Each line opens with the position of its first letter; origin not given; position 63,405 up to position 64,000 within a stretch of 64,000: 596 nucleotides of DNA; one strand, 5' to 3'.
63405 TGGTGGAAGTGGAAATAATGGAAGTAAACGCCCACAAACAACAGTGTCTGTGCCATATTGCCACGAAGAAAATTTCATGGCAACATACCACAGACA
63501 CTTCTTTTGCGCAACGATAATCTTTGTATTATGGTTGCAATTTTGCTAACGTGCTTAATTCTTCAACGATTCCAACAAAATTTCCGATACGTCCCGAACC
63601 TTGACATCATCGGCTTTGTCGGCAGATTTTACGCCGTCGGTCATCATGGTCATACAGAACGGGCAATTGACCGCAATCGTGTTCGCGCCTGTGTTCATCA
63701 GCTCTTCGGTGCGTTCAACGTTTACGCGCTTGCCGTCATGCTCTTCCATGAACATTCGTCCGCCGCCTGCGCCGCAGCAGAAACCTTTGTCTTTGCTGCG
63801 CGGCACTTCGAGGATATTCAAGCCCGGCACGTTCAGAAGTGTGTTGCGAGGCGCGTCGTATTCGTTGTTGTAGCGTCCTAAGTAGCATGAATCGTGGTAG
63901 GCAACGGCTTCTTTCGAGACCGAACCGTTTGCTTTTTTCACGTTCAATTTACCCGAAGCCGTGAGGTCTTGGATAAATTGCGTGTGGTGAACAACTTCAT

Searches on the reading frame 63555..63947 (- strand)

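Call 59: search_protein_families(library=pfam, proteins=[window:63555-63947:-], max_evalue=1)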
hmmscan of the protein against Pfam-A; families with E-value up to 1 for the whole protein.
window:63555-63947:- (130 aa): 2 families
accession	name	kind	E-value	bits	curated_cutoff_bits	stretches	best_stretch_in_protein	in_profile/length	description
PF02754.22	CCG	-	3.1e-21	75.7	20.6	1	15-102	1-84/85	Cysteine-rich domain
PF24110.1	DUF7385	-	0.067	13.3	28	1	76-114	10-48/72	Family of unknown function (DUF7385)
